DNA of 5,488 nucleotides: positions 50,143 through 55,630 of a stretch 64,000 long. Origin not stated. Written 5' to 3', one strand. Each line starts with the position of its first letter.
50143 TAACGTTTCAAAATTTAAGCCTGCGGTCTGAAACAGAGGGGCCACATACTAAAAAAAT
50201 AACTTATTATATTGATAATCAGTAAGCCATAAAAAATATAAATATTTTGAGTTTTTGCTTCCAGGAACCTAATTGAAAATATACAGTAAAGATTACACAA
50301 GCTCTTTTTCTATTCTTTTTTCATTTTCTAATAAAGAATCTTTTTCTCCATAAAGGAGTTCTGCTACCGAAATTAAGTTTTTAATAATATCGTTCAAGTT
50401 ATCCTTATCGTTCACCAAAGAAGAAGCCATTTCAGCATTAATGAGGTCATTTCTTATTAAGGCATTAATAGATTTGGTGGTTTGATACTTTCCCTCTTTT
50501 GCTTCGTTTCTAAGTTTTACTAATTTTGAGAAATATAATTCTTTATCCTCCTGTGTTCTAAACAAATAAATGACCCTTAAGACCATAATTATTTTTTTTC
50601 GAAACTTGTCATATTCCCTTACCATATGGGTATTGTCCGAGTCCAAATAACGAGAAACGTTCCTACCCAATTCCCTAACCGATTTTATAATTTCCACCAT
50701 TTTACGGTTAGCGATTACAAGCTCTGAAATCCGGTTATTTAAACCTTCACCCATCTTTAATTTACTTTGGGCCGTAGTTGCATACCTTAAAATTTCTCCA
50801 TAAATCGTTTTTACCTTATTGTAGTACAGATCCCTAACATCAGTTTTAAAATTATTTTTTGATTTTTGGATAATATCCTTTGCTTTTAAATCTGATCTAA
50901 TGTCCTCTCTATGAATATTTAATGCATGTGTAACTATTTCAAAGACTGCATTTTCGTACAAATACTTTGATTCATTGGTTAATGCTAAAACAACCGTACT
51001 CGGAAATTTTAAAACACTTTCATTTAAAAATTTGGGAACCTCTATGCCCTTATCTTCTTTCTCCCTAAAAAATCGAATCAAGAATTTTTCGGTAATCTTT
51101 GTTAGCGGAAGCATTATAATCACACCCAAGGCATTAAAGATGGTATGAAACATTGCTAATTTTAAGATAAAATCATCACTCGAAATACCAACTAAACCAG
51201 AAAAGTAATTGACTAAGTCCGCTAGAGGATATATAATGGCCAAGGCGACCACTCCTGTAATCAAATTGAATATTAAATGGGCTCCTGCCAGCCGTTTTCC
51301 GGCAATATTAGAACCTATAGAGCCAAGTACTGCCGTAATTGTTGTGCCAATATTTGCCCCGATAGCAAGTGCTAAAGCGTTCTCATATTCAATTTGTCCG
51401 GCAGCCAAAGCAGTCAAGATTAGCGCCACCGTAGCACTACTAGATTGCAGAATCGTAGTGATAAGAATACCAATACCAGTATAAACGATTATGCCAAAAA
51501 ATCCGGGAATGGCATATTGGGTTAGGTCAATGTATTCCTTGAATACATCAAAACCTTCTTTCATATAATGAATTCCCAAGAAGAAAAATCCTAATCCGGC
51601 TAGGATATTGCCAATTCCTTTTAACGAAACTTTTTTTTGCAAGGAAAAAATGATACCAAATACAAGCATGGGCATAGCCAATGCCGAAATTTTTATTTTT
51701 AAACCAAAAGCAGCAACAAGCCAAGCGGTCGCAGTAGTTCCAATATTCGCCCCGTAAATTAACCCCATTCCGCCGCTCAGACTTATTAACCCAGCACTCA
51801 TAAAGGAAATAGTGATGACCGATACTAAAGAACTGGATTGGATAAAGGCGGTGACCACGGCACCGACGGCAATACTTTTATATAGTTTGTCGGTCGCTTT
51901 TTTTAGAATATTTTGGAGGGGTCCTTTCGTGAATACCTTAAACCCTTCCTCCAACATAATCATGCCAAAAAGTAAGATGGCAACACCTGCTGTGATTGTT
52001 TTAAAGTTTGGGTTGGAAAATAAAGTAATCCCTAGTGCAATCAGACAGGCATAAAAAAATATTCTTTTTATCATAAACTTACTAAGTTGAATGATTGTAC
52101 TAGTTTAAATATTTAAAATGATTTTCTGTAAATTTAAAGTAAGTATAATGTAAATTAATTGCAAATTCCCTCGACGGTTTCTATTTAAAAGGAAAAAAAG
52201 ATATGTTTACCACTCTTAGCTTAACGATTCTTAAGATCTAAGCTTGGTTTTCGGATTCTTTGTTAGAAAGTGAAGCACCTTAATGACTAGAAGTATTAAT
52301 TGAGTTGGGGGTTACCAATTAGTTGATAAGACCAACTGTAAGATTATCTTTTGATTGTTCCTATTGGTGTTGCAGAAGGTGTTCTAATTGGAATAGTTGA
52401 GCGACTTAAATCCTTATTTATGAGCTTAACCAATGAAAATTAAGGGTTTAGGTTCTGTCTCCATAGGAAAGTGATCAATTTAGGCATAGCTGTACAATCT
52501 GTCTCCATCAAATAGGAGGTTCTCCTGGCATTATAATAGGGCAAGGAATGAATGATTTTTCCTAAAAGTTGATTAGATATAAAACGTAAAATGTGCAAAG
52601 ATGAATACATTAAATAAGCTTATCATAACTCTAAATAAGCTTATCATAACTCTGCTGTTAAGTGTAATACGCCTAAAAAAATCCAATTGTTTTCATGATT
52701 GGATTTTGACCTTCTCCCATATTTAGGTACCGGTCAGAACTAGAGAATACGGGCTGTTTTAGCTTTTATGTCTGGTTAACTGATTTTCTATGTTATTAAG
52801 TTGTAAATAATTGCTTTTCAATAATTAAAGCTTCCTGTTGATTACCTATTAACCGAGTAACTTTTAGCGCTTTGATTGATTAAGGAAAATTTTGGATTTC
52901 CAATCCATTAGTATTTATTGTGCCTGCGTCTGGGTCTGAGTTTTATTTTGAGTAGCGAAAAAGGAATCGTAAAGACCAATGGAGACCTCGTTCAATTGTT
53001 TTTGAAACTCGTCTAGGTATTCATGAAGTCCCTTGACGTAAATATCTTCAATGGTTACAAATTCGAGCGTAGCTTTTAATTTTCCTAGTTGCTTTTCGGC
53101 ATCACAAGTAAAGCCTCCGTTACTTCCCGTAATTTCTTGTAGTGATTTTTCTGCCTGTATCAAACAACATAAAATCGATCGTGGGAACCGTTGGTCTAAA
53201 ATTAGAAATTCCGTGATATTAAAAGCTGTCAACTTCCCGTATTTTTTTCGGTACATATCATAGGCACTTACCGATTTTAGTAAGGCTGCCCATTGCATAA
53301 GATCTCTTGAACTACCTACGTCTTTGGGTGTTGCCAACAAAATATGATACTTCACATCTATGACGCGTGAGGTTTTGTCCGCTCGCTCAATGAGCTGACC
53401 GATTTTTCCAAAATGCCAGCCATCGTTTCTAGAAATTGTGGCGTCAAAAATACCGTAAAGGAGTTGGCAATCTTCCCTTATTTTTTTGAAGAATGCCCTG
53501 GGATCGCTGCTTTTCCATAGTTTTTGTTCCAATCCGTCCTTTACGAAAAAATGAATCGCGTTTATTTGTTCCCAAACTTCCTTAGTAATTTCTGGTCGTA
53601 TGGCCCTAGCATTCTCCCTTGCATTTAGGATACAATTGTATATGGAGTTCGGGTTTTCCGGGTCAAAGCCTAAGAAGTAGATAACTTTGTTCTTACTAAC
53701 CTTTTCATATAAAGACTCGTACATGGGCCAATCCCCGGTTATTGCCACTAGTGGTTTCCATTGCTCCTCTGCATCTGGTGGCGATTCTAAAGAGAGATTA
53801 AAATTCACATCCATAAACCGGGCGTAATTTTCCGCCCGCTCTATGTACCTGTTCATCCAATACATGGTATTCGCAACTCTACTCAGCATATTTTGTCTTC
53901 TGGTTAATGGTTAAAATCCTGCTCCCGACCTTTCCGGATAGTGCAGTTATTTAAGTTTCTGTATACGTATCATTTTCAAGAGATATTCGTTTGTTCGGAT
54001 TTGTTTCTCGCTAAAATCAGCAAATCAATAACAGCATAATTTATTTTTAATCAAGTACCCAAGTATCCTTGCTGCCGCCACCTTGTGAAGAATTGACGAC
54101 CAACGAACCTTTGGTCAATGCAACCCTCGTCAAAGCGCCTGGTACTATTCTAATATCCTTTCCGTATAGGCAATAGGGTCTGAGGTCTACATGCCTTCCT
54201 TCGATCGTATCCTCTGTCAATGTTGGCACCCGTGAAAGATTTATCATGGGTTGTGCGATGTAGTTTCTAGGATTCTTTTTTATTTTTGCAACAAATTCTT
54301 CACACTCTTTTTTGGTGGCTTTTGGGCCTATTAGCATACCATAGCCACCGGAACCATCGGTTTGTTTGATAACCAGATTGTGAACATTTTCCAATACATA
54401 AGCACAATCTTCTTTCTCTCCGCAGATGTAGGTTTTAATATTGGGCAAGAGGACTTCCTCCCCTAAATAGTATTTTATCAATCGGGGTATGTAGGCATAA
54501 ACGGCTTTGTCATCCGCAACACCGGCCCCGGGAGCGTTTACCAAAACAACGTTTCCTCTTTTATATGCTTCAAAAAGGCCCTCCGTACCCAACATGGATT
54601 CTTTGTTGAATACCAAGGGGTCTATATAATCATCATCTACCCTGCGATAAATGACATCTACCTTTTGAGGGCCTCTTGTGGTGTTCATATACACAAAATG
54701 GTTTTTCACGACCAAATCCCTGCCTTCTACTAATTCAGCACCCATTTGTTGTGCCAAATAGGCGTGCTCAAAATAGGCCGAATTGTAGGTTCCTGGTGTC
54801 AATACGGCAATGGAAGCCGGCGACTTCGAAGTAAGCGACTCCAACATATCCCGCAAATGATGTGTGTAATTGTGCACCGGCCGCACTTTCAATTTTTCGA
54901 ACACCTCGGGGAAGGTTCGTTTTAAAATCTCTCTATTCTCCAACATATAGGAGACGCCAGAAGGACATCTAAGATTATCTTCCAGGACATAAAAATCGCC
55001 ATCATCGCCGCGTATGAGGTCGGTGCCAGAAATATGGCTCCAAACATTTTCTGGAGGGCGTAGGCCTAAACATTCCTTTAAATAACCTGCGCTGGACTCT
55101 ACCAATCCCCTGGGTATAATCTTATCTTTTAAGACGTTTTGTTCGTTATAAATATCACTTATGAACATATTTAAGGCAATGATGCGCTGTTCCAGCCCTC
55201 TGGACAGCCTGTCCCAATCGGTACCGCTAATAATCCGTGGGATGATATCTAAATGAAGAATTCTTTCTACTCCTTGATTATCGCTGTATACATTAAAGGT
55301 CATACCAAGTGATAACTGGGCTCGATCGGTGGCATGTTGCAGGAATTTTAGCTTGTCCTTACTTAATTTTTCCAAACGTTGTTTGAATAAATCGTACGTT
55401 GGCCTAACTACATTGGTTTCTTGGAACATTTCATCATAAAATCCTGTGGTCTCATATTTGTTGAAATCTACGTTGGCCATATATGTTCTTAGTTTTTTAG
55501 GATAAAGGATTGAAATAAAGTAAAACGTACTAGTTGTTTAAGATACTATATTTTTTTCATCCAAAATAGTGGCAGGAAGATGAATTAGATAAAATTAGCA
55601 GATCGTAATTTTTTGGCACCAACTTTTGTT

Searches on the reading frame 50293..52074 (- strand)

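Call 38: search_protein_families(library=pfam, proteins=[window:50293-52074:-])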
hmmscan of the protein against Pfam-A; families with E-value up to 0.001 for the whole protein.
window:50293-52074:- (593 aa): 1 family
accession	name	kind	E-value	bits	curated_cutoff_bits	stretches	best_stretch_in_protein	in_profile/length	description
PF02690.20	Na_Pi_cotrans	-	5.7e-47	159.6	29.1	2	33-172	1-136/137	Na+/Pi-cotransporter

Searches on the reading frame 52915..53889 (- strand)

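Call 38: search_protein_families(library=pfam, proteins=[window:52915-53889:-])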
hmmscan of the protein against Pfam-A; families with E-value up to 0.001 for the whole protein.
window:52915-53889:- (324 aa): 1 family
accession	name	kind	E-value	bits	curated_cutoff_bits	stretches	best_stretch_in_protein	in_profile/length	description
PF04168.17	Alpha-E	-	4.1e-97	325.9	20.8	1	1-311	1-294/294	A predicted alpha-helical domain with a conserved ER motif.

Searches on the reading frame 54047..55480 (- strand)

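Call 38: search_protein_families(library=pfam, proteins=[window:54047-55480:-])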
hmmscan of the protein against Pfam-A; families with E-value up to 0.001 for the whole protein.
window:54047-55480:- (477 aa): 2 families
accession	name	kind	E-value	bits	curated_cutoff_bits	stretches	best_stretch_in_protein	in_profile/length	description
PF14403.11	CP_ATPgrasp_2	-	4.9e-166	552.7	32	1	81-454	1-374/374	Circularly permuted ATP-grasp type 2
PF04174.18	CP_ATPgrasp_1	-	1.7e-139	464.9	23.1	1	81-410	1-332/332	A circularly permuted ATPgrasp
